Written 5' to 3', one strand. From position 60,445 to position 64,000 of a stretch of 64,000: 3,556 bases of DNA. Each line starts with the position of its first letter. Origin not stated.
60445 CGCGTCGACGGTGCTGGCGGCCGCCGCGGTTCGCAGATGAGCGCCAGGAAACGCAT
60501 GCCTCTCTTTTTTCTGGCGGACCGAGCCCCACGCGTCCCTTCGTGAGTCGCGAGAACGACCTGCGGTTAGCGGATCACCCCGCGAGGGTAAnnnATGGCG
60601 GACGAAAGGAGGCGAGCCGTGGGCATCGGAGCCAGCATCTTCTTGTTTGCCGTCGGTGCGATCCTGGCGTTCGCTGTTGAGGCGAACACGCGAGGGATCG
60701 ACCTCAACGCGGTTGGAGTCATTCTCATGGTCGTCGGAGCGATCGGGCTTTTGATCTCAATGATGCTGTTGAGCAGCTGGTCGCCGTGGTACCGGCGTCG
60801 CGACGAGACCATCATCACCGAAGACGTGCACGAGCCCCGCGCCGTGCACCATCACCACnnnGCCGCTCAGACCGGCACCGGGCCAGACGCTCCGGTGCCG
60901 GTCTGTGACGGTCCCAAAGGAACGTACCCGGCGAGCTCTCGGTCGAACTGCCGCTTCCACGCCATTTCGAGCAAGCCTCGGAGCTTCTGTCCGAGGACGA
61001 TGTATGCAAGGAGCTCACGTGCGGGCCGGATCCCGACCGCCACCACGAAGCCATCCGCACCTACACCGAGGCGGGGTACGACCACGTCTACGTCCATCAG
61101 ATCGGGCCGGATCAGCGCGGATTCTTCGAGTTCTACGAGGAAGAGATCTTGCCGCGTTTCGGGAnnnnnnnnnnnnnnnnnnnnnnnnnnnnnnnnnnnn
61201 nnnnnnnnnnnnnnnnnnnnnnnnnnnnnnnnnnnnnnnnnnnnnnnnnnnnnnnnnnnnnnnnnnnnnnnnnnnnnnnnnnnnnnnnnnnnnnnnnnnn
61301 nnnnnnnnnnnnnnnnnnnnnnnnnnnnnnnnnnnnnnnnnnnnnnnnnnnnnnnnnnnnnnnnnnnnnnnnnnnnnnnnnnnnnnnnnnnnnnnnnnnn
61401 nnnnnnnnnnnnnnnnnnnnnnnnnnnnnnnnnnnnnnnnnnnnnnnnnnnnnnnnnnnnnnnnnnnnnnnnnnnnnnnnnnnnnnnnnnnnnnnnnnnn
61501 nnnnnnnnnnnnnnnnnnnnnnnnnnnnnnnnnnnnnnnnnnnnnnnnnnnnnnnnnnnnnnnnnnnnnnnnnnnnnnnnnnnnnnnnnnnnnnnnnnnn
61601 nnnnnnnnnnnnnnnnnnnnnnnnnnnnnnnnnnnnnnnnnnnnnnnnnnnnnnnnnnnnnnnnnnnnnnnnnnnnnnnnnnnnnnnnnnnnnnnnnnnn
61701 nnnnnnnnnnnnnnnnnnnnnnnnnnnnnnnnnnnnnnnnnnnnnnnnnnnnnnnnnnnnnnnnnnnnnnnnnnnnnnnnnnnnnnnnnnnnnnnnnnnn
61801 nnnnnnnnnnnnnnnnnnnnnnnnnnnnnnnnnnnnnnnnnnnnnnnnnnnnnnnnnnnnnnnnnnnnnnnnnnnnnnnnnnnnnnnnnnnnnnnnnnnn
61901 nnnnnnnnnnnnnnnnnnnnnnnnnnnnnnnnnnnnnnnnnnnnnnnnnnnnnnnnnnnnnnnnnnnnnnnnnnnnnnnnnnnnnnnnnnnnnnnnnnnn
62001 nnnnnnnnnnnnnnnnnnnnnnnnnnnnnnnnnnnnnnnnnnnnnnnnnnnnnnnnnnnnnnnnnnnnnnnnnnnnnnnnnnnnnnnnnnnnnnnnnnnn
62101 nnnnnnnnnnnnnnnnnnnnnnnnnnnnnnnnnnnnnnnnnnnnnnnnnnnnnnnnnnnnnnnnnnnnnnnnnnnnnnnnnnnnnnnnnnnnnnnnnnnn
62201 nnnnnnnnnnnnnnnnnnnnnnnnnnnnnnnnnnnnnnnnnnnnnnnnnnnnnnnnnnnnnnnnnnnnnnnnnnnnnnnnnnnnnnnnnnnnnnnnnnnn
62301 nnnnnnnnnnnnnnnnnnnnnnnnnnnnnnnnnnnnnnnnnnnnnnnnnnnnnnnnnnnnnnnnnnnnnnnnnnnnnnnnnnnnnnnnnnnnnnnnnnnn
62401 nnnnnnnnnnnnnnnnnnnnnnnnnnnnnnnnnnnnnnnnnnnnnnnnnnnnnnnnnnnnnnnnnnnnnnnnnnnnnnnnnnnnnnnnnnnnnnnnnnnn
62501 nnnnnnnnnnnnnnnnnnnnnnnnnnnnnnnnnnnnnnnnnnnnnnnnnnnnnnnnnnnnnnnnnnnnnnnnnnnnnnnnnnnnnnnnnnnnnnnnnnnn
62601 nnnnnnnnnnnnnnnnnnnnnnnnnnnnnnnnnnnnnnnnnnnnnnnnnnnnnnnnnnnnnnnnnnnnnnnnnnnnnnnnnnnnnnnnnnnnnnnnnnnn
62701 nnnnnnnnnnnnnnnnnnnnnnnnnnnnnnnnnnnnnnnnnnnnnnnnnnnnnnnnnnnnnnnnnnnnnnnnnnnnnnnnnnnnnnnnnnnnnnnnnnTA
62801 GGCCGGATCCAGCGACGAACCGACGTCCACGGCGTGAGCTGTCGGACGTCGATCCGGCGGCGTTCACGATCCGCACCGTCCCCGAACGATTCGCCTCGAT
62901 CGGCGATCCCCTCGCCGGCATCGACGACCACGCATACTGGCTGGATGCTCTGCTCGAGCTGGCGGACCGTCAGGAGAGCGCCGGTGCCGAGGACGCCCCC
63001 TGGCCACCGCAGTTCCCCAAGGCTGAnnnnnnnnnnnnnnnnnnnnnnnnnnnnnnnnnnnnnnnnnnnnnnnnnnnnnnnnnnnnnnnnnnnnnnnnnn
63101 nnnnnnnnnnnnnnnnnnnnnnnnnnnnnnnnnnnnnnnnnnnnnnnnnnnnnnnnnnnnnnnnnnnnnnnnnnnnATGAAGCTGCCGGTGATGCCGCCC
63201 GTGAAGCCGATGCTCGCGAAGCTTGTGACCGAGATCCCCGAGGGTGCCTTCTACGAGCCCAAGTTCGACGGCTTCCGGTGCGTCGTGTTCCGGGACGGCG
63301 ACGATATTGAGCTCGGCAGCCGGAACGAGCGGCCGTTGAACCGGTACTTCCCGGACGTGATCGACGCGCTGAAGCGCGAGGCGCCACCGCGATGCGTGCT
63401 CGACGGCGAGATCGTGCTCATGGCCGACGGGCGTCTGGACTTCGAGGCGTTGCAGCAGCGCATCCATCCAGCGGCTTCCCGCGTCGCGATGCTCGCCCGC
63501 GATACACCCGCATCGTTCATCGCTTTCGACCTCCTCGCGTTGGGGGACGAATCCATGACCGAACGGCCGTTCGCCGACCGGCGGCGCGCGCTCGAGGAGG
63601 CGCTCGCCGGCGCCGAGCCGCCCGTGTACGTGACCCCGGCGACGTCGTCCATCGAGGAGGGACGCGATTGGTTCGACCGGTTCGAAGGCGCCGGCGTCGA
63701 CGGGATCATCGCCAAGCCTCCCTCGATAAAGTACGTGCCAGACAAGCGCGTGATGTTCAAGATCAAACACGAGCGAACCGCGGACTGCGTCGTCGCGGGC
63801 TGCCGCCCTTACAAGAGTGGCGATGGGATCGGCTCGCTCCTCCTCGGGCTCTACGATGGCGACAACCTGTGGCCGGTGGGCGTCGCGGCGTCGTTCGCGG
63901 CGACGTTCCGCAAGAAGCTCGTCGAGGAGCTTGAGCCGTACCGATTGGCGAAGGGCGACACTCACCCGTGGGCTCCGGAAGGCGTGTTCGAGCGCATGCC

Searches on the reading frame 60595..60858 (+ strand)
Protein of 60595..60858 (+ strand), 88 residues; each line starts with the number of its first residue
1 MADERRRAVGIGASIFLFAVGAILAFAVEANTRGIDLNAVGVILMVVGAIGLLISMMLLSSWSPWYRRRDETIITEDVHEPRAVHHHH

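Call 21: search_protein_families(library=pfam, proteins=[window:60595-60858:+], max_evalue=0.001)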
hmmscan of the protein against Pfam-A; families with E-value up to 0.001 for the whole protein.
window:60595-60858:+ (88 aa): 2 families
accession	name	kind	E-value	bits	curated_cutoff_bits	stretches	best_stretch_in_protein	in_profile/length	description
PF20059.4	DUF6458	-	1.9e-09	38.1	27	1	10-61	2-53/78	Domain of unknown function (DUF6458)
PF03994.20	DUF350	-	7.5e-05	23.2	26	1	4-60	41-98/133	Domain of Unknown Function (DUF350)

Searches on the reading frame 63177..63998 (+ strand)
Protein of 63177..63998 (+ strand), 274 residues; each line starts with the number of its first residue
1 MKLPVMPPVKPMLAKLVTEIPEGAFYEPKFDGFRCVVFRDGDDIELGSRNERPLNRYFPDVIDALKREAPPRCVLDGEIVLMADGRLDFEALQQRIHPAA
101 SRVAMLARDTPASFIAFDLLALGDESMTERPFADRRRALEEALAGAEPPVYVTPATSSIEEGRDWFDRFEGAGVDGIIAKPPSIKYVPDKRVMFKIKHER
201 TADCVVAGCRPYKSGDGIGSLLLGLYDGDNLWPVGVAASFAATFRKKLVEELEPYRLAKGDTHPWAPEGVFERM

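Call 21: search_protein_families(library=pfam, proteins=[window:63177-63998:+], max_evalue=0.001)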
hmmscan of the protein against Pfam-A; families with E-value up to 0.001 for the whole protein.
window:63177-63998:+ (274 aa): 2 families
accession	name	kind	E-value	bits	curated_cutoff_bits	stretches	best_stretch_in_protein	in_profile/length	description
PF01068.26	DNA_ligase_A_M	-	7.7e-40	137.2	26.2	1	11-197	1-204/204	ATP dependent DNA ligase domain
PF04679.21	DNA_ligase_A_C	-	0.00027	21.7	27.5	1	215-259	2-47/94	ATP dependent DNA ligase C terminal region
